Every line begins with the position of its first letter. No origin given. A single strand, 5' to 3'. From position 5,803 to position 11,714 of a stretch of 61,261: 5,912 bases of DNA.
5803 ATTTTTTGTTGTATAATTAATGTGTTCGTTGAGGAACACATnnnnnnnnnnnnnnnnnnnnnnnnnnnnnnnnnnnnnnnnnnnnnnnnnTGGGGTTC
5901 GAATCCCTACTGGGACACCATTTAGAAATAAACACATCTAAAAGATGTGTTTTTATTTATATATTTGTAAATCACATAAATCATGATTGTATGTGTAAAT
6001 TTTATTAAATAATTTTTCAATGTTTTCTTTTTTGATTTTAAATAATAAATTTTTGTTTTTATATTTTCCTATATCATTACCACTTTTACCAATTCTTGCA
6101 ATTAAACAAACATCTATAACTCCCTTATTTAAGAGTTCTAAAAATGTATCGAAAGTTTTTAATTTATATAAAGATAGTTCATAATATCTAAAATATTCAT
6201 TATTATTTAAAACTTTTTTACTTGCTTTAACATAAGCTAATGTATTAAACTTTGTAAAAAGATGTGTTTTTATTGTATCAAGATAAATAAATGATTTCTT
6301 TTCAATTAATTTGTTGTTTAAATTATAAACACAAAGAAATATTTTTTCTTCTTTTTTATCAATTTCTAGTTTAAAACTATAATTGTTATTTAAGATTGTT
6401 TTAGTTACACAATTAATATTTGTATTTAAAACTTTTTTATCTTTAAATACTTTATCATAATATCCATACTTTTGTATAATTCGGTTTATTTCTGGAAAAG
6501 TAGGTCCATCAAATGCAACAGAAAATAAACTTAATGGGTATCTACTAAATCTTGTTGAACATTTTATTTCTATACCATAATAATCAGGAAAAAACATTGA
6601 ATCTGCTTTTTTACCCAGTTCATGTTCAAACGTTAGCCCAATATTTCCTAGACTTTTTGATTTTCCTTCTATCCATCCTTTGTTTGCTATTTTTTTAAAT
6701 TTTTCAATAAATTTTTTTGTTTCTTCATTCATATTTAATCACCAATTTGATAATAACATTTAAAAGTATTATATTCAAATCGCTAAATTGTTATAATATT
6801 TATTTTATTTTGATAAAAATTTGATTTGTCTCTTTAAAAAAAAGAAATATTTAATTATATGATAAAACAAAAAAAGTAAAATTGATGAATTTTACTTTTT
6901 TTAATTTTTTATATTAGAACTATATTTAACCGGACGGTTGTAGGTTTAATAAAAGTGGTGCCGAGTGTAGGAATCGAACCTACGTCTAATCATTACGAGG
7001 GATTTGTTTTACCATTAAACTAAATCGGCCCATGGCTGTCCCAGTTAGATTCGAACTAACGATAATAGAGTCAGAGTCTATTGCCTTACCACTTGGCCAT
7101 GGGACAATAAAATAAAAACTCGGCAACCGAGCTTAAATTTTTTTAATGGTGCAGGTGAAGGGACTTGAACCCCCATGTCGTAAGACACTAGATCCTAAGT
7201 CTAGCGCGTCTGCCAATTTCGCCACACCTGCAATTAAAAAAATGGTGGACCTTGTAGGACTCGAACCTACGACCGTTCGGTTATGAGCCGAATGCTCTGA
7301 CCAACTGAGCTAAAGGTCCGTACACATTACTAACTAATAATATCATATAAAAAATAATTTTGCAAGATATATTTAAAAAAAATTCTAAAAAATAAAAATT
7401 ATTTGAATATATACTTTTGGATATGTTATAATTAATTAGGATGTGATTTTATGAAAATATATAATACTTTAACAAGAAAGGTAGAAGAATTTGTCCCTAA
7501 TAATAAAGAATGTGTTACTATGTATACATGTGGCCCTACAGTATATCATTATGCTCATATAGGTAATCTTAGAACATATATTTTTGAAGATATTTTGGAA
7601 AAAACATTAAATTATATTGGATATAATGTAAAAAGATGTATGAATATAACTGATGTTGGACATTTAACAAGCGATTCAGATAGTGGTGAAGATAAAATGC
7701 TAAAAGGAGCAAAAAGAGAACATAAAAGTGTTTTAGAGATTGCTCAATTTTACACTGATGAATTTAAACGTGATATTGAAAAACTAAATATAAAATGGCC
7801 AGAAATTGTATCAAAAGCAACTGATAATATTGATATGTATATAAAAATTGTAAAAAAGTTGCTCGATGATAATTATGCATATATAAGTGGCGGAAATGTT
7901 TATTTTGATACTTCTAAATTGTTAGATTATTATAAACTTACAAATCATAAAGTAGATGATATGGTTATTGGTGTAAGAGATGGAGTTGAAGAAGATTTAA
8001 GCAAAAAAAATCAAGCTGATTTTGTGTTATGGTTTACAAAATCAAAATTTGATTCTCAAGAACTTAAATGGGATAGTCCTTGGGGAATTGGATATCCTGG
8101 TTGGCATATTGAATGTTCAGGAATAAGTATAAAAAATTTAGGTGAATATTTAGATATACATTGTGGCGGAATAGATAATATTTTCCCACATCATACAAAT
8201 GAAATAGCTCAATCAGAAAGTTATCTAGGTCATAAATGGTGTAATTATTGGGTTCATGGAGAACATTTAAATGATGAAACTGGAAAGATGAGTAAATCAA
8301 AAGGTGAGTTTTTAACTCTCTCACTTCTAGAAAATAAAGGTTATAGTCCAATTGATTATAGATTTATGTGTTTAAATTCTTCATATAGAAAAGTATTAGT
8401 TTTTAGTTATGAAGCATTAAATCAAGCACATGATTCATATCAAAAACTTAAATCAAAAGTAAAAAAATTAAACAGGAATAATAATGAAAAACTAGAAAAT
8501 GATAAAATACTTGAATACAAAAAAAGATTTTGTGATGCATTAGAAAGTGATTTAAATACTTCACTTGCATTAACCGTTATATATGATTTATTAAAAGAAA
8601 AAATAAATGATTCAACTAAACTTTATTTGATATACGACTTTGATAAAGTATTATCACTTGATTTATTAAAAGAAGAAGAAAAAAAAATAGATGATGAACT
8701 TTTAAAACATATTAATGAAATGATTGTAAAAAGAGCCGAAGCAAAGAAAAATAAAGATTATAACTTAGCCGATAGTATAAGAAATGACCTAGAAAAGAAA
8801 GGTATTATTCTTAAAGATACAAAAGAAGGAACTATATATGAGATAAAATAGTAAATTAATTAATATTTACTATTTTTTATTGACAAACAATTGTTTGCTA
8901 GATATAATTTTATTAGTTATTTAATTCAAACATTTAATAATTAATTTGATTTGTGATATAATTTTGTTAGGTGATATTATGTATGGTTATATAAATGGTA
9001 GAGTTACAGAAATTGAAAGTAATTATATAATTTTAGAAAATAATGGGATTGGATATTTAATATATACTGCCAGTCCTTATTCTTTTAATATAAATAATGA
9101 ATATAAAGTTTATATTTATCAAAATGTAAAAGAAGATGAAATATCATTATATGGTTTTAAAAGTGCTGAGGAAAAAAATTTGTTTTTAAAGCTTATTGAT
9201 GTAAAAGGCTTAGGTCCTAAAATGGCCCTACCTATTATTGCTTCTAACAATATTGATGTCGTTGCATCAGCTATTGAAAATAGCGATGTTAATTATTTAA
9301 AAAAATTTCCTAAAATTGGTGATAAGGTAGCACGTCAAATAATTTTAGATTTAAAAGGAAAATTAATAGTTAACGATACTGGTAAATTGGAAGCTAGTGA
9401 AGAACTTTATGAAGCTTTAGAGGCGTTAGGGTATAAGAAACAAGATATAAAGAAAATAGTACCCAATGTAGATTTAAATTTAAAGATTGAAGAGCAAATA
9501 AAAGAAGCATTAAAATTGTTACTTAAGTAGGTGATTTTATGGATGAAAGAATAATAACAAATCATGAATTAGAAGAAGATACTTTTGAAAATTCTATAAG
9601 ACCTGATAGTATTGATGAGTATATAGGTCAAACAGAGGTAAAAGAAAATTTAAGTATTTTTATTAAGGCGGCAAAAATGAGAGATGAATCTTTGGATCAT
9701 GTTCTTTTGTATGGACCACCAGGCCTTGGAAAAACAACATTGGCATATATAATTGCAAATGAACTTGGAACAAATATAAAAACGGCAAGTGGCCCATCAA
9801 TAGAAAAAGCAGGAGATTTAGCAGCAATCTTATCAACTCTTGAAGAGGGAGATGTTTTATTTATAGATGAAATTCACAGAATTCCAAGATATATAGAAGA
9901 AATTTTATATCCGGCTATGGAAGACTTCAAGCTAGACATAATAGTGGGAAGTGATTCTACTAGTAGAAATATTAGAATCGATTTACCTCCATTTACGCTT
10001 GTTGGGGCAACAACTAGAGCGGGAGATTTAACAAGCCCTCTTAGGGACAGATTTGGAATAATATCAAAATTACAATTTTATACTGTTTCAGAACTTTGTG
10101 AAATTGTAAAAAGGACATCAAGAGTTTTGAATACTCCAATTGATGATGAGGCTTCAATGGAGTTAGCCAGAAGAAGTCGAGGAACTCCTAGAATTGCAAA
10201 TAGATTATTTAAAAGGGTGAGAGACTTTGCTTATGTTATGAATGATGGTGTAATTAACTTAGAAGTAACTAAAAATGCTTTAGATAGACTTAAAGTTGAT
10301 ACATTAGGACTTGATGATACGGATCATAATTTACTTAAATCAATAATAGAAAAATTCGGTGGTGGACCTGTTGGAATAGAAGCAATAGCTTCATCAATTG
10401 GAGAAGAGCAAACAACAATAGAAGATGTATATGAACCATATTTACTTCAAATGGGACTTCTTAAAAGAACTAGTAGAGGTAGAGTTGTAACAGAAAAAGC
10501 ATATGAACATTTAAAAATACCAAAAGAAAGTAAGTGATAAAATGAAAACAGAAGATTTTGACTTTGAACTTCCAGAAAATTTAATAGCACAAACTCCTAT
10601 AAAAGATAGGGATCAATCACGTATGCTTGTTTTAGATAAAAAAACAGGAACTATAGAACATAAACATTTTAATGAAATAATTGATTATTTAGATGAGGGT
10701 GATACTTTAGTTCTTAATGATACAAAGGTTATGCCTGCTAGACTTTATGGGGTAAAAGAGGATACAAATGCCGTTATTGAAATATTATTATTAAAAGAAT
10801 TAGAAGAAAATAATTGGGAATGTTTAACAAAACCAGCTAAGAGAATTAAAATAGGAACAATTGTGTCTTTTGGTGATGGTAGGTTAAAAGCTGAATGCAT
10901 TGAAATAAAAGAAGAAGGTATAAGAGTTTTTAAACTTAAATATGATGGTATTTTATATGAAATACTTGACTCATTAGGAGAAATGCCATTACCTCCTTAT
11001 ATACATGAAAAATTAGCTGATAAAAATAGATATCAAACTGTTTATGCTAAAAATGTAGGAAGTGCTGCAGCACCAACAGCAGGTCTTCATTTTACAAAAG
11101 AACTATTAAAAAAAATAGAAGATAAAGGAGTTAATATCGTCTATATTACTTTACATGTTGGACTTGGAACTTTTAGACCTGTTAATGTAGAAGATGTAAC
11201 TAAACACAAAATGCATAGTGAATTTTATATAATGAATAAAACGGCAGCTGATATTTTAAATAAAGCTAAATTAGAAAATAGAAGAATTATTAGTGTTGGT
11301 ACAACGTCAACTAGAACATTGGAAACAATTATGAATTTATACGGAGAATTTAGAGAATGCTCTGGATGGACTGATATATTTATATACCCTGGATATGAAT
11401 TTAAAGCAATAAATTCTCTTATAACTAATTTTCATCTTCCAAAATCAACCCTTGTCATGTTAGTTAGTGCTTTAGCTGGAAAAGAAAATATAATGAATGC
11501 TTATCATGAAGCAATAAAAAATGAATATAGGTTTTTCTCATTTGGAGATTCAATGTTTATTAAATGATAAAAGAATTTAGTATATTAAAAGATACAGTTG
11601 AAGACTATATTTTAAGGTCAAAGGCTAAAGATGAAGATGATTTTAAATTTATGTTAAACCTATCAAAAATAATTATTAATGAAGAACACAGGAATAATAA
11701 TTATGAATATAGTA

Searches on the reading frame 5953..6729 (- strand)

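Call 10: search_protein_families(library=pfam, proteins=[window:5953-6729:-], max_evalue=0.001)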
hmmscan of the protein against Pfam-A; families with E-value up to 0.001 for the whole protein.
window:5953-6729:- (258 aa): 1 family
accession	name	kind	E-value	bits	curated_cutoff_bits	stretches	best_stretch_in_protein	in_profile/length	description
PF15515.12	MvaI_BcnI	-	1.4e-33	117.2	25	1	8-241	1-227/227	MvaI/BcnI restriction endonuclease family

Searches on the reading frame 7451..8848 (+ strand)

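Call 10: search_protein_families(library=pfam, proteins=[window:7451-8848:+], max_evalue=0.001)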
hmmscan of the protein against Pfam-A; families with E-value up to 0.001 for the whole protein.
window:7451-8848:+ (466 aa): 5 families
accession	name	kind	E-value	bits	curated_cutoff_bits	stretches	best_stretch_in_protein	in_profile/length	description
PF01406.26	tRNA-synt_1e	-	1.4e-88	297.7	27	1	14-327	2-300/301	tRNA synthetases class I (C) catalytic domain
PF01921.24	tRNA-synt_1f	-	2.4e-06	27.2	27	1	275-356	277-356/360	tRNA synthetases class I (K)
PF00750.26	tRNA-synt_1d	-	0.00017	21.1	23.3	1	7-103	6-103/349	tRNA synthetases class I (R), catalytic domain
PF09190.17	DALR_2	-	0.00026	21.9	22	1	359-383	1-25/57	DALR domain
PF23493.1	CysS_C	-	0.00045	20.7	23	1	415-460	2-47/51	Cysteinyl-tRNA ligase anticodon binding domain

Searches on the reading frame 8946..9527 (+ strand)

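Call 10: search_protein_families(library=pfam, proteins=[window:8946-9527:+], max_evalue=0.001)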
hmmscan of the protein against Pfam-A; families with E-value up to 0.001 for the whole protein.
window:8946-9527:+ (194 aa): 3 families
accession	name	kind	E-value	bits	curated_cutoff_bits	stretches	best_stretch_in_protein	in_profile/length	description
PF01330.27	RuvA_N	-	2.1e-18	66.6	23.6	1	12-70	1-61/61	RuvA N terminal domain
PF07499.19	RuvA_C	-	1.3e-12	48.4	24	1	150-192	2-46/47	RuvA, C-terminal domain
PF14520.12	HHH_5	-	6.4e-11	43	27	1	80-137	1-56/57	Helix-hairpin-helix domain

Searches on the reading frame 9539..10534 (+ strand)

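Call 10: search_protein_families(library=pfam, proteins=[window:9539-10534:+], max_evalue=0.001)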
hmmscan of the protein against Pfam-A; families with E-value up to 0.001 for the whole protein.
window:9539-10534:+ (332 aa): 13 families
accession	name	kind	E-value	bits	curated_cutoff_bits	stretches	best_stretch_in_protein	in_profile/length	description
PF05496.18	RuvB_N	-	3.4e-78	261.3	27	1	20-178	1-159/159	Holliday junction DNA helicase RuvB P-loop domain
PF17864.7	AAA_lid_4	-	3.6e-30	104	27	1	181-254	1-74/74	RuvB AAA lid domain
PF05491.19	RuvB_C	-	1.8e-27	95.5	24.7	1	256-326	2-72/72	RuvB C-terminal winged helix domain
PF00004.35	AAA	-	1.6e-21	77.6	21.2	1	55-176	1-127/131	ATPase family associated with various cellular activities (AAA)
PF07728.20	AAA_5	-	1.7e-09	38.3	22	1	54-172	1-139/139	AAA domain (dynein-related subfamily)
PF13173.12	AAA_14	-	3.4e-06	27.5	27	1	55-139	5-99/129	AAA domain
PF06068.19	TIP49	-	8.8e-06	25.6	23.8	1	26-81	24-79/347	TIP49 P-loop domain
PF00910.28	RNA_helicase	-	1.3e-05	26.1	21.5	1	55-123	1-71/105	RNA helicase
PF01078.27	Mg_chelatase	-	0.00011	22.2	20.3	0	53-73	23-43/207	Magnesium chelatase, subunit ChlI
PF20720.3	nSTAND3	-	0.00018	21.7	27.2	1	44-110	10-72/155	Novel STAND NTPase 3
PF00931.28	NB-ARC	-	0.0004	20.2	23.5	0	47-75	13-41/248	NB-ARC domain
PF13191.12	AAA_16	-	0.00061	20.8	32.6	0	47-79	19-51/167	AAA ATPase domain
PF00158.32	Sigma54_activat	-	0.00094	19.3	20.2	0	103-147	93-137/168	Sigma-54 interaction domain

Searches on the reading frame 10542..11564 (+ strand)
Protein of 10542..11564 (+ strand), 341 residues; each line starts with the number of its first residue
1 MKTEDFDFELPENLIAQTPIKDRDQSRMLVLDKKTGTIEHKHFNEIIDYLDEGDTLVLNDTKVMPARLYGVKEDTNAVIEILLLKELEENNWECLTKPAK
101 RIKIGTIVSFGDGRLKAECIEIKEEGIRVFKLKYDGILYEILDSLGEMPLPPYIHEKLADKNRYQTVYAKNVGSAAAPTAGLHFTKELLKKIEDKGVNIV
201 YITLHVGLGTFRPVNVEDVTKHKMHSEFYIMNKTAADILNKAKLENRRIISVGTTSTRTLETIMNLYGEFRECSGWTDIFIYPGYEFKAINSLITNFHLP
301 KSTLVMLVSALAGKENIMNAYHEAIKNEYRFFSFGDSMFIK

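Call 10: search_protein_families(library=pfam, proteins=[window:10542-11564:+], max_evalue=0.001)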
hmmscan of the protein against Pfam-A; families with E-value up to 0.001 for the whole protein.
window:10542-11564:+ (341 aa): 1 family
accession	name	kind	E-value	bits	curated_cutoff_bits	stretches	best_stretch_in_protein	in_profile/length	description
PF02547.20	Queuosine_synth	-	2.9e-143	477.3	25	1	3-340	1-322/322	Queuosine biosynthesis protein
